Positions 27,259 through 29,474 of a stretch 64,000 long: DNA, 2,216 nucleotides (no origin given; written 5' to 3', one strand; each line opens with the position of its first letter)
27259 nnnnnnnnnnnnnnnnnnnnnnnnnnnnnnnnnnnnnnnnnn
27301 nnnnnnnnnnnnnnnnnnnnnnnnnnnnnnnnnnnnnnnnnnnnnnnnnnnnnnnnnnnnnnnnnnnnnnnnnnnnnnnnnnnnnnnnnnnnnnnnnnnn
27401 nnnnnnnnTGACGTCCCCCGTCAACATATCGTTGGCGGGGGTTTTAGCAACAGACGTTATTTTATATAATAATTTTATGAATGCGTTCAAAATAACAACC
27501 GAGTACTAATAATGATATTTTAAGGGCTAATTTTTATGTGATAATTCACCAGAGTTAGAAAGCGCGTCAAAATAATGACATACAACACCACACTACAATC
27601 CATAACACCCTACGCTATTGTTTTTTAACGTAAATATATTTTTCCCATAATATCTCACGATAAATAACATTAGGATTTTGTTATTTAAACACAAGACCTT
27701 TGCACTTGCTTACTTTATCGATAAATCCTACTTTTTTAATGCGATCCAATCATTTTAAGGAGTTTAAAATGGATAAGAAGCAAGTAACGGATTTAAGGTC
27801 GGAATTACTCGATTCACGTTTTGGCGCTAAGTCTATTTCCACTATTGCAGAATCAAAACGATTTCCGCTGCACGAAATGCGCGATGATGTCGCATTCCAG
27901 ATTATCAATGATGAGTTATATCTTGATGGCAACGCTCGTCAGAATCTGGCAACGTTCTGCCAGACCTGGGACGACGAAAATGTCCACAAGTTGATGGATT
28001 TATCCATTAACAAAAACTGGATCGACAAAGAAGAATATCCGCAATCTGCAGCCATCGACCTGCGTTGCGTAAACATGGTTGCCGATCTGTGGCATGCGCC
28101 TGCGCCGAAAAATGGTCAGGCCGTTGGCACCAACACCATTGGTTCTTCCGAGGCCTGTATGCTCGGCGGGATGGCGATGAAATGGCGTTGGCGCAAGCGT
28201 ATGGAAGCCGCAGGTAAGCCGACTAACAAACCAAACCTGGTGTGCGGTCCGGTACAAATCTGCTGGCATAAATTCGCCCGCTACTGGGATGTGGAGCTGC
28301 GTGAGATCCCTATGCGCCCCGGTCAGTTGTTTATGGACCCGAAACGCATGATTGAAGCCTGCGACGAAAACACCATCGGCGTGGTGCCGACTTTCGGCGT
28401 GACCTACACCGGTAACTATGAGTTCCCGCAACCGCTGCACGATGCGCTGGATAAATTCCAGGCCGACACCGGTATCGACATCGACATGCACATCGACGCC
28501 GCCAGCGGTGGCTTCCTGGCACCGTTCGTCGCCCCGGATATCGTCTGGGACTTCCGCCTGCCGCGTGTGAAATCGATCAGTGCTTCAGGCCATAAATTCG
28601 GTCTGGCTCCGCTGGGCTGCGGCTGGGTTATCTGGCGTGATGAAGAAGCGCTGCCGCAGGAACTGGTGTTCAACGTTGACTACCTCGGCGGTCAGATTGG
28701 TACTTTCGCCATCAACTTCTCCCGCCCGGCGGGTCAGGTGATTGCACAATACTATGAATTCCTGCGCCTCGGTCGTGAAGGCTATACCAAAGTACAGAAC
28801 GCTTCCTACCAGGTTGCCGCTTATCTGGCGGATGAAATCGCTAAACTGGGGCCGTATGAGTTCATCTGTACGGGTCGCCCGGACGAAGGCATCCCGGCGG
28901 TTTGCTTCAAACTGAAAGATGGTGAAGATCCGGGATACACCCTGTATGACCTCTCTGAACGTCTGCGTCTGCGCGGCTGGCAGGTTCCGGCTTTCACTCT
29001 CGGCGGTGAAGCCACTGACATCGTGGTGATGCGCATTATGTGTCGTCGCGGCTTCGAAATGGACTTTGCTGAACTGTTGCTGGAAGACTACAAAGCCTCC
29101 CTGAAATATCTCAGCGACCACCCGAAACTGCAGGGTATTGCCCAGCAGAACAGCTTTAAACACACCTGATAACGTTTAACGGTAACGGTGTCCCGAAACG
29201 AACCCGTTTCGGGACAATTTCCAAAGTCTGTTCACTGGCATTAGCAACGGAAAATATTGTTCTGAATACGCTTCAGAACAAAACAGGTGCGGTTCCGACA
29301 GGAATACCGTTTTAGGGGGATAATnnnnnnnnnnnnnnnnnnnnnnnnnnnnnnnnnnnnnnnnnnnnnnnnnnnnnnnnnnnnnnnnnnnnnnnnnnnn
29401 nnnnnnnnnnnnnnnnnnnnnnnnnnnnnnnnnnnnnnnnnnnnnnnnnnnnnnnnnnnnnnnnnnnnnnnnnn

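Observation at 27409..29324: gadB control region with a GAD box, and a perfect hairpin between gadB and gadC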

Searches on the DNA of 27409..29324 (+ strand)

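Call 3: search_dna_similar(query=window:27409-29324:+, collection=ecoli_genomes, mode=near, max_rows=15)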
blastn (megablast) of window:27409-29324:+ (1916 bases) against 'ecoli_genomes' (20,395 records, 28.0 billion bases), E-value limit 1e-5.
Records with a match: 5431; places in all: 10890; records where one place covers at least 80% of the query: 5386.
Genomes with a match: 5425 of 5426; with a place that covers at least 80% of the query: 5385. Places per genome that has any: lowest 1, median 2, highest 9. On chromosomes: 10884 places; on plasmids: 6.
Best place of each record, by identity: 95-99% 4578; 90-95% 851; 80-90% 2.
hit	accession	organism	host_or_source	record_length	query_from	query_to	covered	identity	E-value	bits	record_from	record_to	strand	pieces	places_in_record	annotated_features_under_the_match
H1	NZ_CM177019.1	Escherichia coli strain RMDEC465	Homo sapiens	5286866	1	1916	100%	99.0%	0e+0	3428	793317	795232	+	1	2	gad: glutamate decarboxylase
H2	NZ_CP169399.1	Escherichia coli strain MFDS1022581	Animal source foods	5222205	1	1916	100%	98.7%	0e+0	3400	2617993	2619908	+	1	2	gadB: glutamate decarboxylase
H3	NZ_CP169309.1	Escherichia coli strain MFDS1019527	cattle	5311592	1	1916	100%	98.7%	0e+0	3400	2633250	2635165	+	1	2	gadB: glutamate decarboxylase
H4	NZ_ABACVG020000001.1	Escherichia coli strain 2020CK-00188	Homo sapiens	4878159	1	1916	100%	97.9%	0e+0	3315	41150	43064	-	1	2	gadB: glutamate decarboxylase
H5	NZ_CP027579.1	Escherichia coli strain 2013C-4282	Homo sapiens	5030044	1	1916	100%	97.9%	0e+0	3312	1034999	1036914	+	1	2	gadB: glutamate decarboxylase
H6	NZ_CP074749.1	Escherichia coli strain R32_14_1F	goat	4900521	1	1916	100%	97.9%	0e+0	3312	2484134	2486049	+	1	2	gadB: glutamate decarboxylase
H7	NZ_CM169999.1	Escherichia coli strain N96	Tibetan Pig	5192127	1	1916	100%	97.9%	0e+0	3312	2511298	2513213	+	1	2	gad: glutamate decarboxylase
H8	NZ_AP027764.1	Escherichia coli strain 2017-02-2CC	Homo sapiens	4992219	1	1916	100%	97.8%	0e+0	3306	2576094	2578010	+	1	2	gadB: glutamate decarboxylase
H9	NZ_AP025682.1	Escherichia coli strain Rb-50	Homo sapiens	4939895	8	1916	100%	98.2%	0e+0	3332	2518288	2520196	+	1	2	gadB: glutamate decarboxylase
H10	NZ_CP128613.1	Escherichia coli strain WL297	Homo sapiens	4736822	1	1916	100%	97.8%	0e+0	3306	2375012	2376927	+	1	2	gadB: glutamate decarboxylase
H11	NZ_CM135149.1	Escherichia coli strain 47538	Homo sapiens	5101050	8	1916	100%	95.9%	0e+0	3096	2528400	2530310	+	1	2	gadB: glutamate decarboxylase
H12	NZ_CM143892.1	Escherichia coli strain E21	Homo sapiens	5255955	8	1916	100%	95.9%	0e+0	3090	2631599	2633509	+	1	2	gadB: glutamate decarboxylase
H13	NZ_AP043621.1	Escherichia coli strain AST215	Homo sapiens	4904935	8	1916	100%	95.9%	0e+0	3088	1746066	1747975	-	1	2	gadB: glutamate decarboxylase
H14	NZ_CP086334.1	Escherichia coli strain EBJ003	Homo sapiens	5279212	8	1916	100%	95.8%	0e+0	3085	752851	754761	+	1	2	gadB: glutamate decarboxylase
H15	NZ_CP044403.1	Escherichia coli strain NMBU-W10C18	surface water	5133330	8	1916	100%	95.8%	0e+0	3085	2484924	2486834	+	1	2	gadB: glutamate decarboxylase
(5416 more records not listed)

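Call 7: get_annotated_region(hit=H1, flank=4000)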
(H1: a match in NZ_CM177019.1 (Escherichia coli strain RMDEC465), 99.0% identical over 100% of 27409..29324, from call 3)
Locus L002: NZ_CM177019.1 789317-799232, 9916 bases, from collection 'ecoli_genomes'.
description: Escherichia coli strain RMDEC465 chromosome, whole genome shotgun sequence
organism: Escherichia coli strain RMDEC465 (NCBI taxid 562)
replicon: chromosome; assembly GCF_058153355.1
host: Homo sapiens; source: stool; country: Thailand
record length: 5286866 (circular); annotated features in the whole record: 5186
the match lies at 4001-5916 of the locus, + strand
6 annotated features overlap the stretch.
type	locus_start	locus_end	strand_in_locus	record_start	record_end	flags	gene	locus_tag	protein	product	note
CDS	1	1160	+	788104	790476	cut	yddB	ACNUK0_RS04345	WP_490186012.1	TonB-dependent receptor plug domain-containing protein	-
CDS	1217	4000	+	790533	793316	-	pqqL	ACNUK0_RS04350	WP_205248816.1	M16 family metallopeptidase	-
CDS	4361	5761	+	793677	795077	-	gad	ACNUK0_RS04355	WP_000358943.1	glutamate decarboxylase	-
CDS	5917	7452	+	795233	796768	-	gadC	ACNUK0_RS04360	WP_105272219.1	acid resistance gamma-aminobutyrate antiporter GadC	-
CDS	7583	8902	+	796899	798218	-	digH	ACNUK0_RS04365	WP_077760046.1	family 10 glycosylhydrolase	-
CDS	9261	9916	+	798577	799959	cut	dosC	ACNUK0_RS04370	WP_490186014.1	diguanylate cyclase DosC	-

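Call 26: search_dna_similar(query=window:29170-29324:+, collection=ecoli_genomes, mode=distant, rows=spread, max_rows=30)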
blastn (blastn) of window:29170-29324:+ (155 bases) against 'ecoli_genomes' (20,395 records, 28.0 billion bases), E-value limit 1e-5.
Records with a match: 5408; places in all: 5408; records where one place covers at least 80% of the query: 5406.
Genomes with a match: 5407 of 5426; with a place that covers at least 80% of the query: 5405. Places per genome that has any: lowest 1, median 1, highest 2. On chromosomes: 5403 places; on plasmids: 5.
Best place of each record, by identity: >=99% 4972; 95-99% 436.
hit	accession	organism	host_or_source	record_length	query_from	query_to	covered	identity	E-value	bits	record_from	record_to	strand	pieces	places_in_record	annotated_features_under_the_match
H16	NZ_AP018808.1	Escherichia coli strain E2865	Bos taurus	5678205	1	155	100%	100.0%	1e-72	280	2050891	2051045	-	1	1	none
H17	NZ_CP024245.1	Escherichia coli O27:H7 strain B4103-1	missing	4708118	1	155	100%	100.0%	1e-72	280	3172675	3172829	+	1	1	none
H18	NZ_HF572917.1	Escherichia coli strain HUSEC2011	Homo sapiens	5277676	1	155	100%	100.0%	1e-72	280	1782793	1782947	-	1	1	none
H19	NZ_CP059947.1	Escherichia coli strain 268.2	Turkey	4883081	1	155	100%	100.0%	1e-72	280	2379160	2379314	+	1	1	none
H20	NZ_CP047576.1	Escherichia coli strain 94EC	Homo sapiens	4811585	1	155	100%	100.0%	1e-72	280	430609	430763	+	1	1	none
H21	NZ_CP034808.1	Escherichia coli strain 08-3914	missing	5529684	1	155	100%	100.0%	1e-72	280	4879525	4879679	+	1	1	none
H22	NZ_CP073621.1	Escherichia coli strain CE2050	Chroicocephalus novaehollandiae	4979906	1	155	100%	100.0%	1e-72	280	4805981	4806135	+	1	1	none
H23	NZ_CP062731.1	Escherichia coli O157:H7 strain Z1768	Bovine Faeces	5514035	1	155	100%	100.0%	1e-72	280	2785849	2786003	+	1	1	none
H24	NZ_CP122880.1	Escherichia coli strain ETEC1716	Sus scrofa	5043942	1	155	100%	100.0%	1e-72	280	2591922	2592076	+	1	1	none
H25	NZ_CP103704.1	Escherichia coli strain ST361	Homo sapiens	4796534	1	155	100%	100.0%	1e-72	280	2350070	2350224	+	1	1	none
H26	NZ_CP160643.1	Escherichia coli strain PEC1003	Sewage water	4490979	1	155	100%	100.0%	1e-72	280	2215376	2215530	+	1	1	none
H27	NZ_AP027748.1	Escherichia coli strain 2017.02.03CC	Homo sapiens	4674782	1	155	100%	100.0%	1e-72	280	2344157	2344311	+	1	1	none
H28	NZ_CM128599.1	Escherichia coli strain E500002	Homo sapiens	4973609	1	155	100%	100.0%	1e-72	280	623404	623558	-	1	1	none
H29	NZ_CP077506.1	Escherichia coli O111:H8 strain 7-55 62A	Fly pool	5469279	1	155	100%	100.0%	1e-72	280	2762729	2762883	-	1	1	none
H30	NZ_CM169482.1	Escherichia coli strain EC19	Homo sapiens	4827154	1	155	100%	100.0%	1e-72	280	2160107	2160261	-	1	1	none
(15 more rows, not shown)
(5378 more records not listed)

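Call 43: search_dna_similar(query=window:29176-29232:+, collection=ecoli_genomes, mode=distant, rows=spread, max_rows=40, max_evalue=0.001)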
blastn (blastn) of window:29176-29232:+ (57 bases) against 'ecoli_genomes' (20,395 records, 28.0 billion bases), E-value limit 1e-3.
Records with a match: 5406; places in all: 5406; records where one place covers at least 80% of the query: 5406.
Genomes with a match: 5405 of 5426; with a place that covers at least 80% of the query: 5405. Places per genome that has any: lowest 1, median 1, highest 2. On chromosomes: 5401 places; on plasmids: 5.
Best place of each record, by identity: >=99% 3594; 95-99% 1812.
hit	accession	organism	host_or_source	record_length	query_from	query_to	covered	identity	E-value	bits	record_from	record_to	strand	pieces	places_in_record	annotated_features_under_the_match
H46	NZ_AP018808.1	Escherichia coli strain E2865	Bos taurus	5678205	1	57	100%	100.0%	3e-20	104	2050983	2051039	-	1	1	none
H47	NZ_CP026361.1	Escherichia coli strain 1A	not applicable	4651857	1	57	100%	100.0%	3e-20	104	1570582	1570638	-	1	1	none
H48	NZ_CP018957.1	Escherichia coli strain Ecol_316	Homo sapiens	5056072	1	57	100%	100.0%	3e-20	104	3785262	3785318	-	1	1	none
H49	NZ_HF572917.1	Escherichia coli strain HUSEC2011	Homo sapiens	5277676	1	57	100%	100.0%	3e-20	104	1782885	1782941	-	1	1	none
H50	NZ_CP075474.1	Escherichia coli strain NT1N28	pig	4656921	1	57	100%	100.0%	3e-20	104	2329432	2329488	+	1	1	none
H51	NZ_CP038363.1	Escherichia coli O157:H7 strain F7349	missing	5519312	1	57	100%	100.0%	3e-20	104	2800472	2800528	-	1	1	none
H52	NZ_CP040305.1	Escherichia coli strain HB6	cattle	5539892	1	57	100%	100.0%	3e-20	104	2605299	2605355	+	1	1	none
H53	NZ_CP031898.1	Escherichia coli O113:H21 strain FWSEC0010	Homo sapiens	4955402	1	57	100%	100.0%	3e-20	104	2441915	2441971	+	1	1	none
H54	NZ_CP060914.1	Escherichia coli strain EC18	Homo sapiens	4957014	1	57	100%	100.0%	3e-20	104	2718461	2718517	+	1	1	none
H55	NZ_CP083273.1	Escherichia coli strain BL21-RIPL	-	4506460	1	57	100%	100.0%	3e-20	104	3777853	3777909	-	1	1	none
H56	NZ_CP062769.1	Escherichia coli O157:H7 strain Z852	Bovine Faeces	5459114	1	57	100%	100.0%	3e-20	104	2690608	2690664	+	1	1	none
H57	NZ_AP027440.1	Escherichia coli strain EC556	Sus scrofa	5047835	1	57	100%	100.0%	3e-20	104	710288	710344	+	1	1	none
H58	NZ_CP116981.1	Escherichia coli strain E6474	Sus scrofa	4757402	1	57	100%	100.0%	3e-20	104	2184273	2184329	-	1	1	none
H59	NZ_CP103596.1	Escherichia coli strain 4848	Homo sapiens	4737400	1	57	100%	100.0%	3e-20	104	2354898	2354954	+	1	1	none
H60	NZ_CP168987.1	Escherichia coli strain UTAK-10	Veal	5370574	1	57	100%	100.0%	3e-20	104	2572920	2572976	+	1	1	none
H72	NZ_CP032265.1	Escherichia coli strain AR_0089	missing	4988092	1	57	100%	98.2%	1e-18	100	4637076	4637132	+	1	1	none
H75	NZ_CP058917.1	Escherichia coli strain MS8324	Homo sapiens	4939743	1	57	100%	98.2%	1e-18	100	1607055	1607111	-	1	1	none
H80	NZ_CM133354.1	Escherichia coli strain DEF10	Mus musculus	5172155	1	57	100%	98.2%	1e-18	100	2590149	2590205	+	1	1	none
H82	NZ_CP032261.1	Escherichia coli strain AR_0067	missing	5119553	1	57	100%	96.5%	2e-17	95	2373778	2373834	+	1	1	none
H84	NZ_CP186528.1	Escherichia coli strain ECOCN22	Canis lupus familiaris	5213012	1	57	100%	96.5%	2e-17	95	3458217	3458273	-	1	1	none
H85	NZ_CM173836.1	Escherichia coli strain 1424KP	Homo sapiens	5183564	1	57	100%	96.5%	2e-17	95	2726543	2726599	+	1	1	none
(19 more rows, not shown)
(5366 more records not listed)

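Call 44: get_annotated_region(hit=H72, flank=120)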
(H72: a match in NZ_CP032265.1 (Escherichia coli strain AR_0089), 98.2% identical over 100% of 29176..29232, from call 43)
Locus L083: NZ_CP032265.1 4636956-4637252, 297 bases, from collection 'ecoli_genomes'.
description: Escherichia coli strain AR_0089 chromosome, complete genome
organism: Escherichia coli strain AR_0089 (NCBI taxid 562)
replicon: chromosome; assembly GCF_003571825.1
host: missing; source: missing; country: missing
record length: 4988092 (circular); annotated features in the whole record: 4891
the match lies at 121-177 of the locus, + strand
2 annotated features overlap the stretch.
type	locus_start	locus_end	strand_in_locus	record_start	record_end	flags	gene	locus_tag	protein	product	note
CDS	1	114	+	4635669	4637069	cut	gadB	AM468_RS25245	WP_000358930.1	glutamate decarboxylase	-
CDS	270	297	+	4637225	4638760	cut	gadC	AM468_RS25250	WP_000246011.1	acid resistance gamma-aminobutyrate antiporter GadC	-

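Call 45: get_annotated_region(hit=H75, flank=120)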
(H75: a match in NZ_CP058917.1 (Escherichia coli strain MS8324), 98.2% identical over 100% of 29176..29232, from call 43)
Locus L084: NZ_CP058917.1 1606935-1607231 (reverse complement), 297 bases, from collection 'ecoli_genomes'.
description: Escherichia coli strain MS8324 chromosome, complete genome
organism: Escherichia coli strain MS8324 (NCBI taxid 562)
replicon: chromosome; assembly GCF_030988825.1
host: Homo sapiens; source: urine; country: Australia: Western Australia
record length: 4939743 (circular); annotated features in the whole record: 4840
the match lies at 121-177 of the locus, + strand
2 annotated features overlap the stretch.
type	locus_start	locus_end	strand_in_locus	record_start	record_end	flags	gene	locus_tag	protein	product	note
CDS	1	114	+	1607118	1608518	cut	gadB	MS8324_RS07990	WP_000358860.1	glutamate decarboxylase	-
CDS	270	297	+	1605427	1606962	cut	gadC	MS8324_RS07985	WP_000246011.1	acid resistance gamma-aminobutyrate antiporter GadC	-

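Call 46: get_annotated_region(hit=H80, flank=120)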
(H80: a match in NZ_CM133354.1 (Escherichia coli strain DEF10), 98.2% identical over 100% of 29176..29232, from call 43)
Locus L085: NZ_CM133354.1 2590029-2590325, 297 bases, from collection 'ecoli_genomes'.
description: Escherichia coli strain DEF10 chromosome, whole genome shotgun sequence
organism: Escherichia coli strain DEF10 (NCBI taxid 562)
replicon: chromosome; assembly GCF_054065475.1
host: Mus musculus; source: feces; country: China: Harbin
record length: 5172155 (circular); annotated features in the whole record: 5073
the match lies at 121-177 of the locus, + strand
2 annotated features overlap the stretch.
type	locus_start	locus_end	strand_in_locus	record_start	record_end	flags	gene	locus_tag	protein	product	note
CDS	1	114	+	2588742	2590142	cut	gadB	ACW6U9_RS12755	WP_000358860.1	glutamate decarboxylase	-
CDS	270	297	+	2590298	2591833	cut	gadC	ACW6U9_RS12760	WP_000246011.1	acid resistance gamma-aminobutyrate antiporter GadC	-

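Call 47: get_annotated_region(hit=H82, flank=120)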
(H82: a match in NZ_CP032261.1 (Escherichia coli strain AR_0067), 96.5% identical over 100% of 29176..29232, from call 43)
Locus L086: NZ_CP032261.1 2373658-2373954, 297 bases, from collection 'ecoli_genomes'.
description: Escherichia coli strain AR_0067 chromosome, complete genome
organism: Escherichia coli strain AR_0067 (NCBI taxid 562)
replicon: chromosome; assembly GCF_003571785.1
host: missing; source: missing; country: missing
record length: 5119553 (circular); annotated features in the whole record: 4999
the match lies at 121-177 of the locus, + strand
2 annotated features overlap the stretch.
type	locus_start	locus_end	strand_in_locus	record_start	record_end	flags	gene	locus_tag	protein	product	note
CDS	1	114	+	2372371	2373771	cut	gadB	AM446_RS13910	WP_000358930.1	glutamate decarboxylase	-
CDS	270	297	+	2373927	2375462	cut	gadC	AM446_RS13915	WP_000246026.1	acid resistance gamma-aminobutyrate antiporter GadC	-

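Call 48: get_annotated_region(hit=H84, flank=120)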
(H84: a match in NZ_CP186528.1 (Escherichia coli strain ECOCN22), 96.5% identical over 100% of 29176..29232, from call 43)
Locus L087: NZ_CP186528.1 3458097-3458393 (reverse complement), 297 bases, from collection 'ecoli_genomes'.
description: Escherichia coli strain ECOCN22 chromosome, complete genome
organism: Escherichia coli strain ECOCN22 (NCBI taxid 562)
replicon: chromosome; assembly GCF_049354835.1
host: Canis lupus familiaris; source: dog; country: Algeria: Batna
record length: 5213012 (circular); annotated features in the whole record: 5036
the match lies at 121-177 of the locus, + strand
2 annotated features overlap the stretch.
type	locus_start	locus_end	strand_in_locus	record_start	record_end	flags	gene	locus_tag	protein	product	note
CDS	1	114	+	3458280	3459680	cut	gadB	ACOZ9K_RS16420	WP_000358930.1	glutamate decarboxylase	-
CDS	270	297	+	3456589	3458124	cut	gadC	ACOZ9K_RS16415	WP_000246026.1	acid resistance gamma-aminobutyrate antiporter GadC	-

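Call 49: get_annotated_region(hit=H85, flank=120)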
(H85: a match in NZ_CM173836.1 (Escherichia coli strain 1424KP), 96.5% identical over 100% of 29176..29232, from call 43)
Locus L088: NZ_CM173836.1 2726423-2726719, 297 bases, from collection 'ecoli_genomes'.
description: Escherichia coli strain 1424KP chromosome, whole genome shotgun sequence
organism: Escherichia coli strain 1424KP (NCBI taxid 562)
replicon: chromosome; assembly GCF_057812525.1
host: Homo sapiens; source: -; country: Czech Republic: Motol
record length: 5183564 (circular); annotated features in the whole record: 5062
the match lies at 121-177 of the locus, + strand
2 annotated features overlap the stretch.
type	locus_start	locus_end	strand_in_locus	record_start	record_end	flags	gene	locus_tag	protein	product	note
CDS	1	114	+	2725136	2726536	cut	gad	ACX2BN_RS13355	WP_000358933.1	glutamate decarboxylase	-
CDS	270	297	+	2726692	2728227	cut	gadC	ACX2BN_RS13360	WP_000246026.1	acid resistance gamma-aminobutyrate antiporter GadC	-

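Call 86: search_dna_similar(query=L083:121-177:+, collection=ecoli_genomes, mode=distant, rows=spread, max_rows=12, max_evalue=0.001)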
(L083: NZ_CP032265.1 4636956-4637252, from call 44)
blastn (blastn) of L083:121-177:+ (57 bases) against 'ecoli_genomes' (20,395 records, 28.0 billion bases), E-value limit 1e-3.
Records with a match: 5406; places in all: 5406; records where one place covers at least 80% of the query: 5406.
Genomes with a match: 5405 of 5426; with a place that covers at least 80% of the query: 5405. Places per genome that has any: lowest 1, median 1, highest 2. On chromosomes: 5401 places; on plasmids: 5.
Best place of each record, by identity: >=99% 1105; 95-99% 3927; 90-95% 374.
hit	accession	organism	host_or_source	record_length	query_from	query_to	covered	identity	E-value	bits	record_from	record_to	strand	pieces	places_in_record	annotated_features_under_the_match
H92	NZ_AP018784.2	Escherichia coli strain SK1144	-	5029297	1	57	100%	100.0%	3e-20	104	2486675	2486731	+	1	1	none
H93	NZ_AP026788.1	Escherichia coli strain IPCEC42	Homo sapiens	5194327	1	57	100%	100.0%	3e-20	104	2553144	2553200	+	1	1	none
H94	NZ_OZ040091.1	Escherichia coli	-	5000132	1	57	100%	100.0%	3e-20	104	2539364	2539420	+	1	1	none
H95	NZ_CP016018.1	Escherichia coli strain ER1821R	missing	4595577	1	57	100%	98.2%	1e-18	100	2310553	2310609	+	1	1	none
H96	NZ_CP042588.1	Escherichia coli strain PK6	Sus scrofa domesticus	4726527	1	57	100%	98.2%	1e-18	100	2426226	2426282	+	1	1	none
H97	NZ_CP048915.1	Escherichia coli strain E2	Homo sapiens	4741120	1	57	100%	98.2%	1e-18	100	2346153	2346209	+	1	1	none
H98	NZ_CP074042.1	Escherichia coli strain PI6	Pig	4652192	1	57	100%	98.2%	1e-18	100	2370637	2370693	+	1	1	none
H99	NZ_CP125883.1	Escherichia coli strain AHM9C61I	chicken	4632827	1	57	100%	98.2%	1e-18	100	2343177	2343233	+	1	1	none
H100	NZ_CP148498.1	Escherichia coli strain Z1323CEC0002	Chicken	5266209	1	57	100%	98.2%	1e-18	100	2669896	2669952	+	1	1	none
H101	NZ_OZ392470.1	Escherichia coli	Homo sapiens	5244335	1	57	100%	98.2%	1e-18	100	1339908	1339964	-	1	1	none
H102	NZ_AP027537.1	Escherichia coli strain LR-46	Homo sapiens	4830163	1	57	100%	96.5%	2e-17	95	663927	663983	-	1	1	none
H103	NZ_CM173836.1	Escherichia coli strain 1424KP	Homo sapiens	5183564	1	57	100%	94.7%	7e-16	91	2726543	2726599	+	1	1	none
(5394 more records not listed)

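Call 87: search_dna_similar(query=L086:121-177:+, collection=ecoli_genomes, mode=distant, rows=spread, max_rows=12, max_evalue=0.001)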
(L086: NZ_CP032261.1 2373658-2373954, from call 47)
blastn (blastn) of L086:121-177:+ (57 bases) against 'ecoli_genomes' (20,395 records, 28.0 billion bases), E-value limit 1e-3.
Records with a match: 5406; places in all: 5406; records where one place covers at least 80% of the query: 5406.
Genomes with a match: 5405 of 5426; with a place that covers at least 80% of the query: 5405. Places per genome that has any: lowest 1, median 1, highest 2. On chromosomes: 5401 places; on plasmids: 5.
Best place of each record, by identity: >=99% 362; 95-99% 3853; 90-95% 1191.
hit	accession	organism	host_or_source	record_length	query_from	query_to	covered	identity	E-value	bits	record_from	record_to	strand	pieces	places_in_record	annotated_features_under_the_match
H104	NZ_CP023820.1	Escherichia coli strain 7/2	Homo sapiens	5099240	1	57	100%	100.0%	3e-20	104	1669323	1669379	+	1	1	none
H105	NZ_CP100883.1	Escherichia coli strain ET896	Hoplobatrachus rugulosus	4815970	1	57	100%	98.2%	1e-18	100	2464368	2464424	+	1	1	none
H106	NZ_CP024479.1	Escherichia coli strain 2011C-4315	Homo sapiens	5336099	1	57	100%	96.5%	2e-17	95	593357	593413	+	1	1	none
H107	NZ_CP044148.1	Escherichia coli O157 strain AR-0427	missing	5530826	1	57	100%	96.5%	2e-17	95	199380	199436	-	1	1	none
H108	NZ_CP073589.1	Escherichia coli strain MFDS1006657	Beef Ribs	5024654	1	57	100%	96.5%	2e-17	95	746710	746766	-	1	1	none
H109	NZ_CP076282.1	Escherichia coli strain 442/2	Homo sapiens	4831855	1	57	100%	96.5%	2e-17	95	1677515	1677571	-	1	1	none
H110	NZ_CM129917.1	Escherichia coli strain CPEC80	canine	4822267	1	57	100%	96.5%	2e-17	95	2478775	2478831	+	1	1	none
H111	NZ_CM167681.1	Escherichia coli strain NCCP 14541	Homo sapiens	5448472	1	57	100%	96.5%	2e-17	95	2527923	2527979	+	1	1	none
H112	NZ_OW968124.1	Escherichia coli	Homo sapiens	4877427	1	57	100%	96.5%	2e-17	95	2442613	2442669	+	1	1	none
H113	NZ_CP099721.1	Escherichia coli strain EC21GDE043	feces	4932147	1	57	100%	94.7%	7e-16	91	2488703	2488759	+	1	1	none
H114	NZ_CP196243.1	Escherichia coli strain AH19F006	Homo sapiens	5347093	1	57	100%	94.7%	7e-16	91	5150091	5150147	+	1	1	none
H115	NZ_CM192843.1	Escherichia coli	Homo sapiens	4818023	1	57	100%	93.0%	9e-15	86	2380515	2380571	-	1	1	none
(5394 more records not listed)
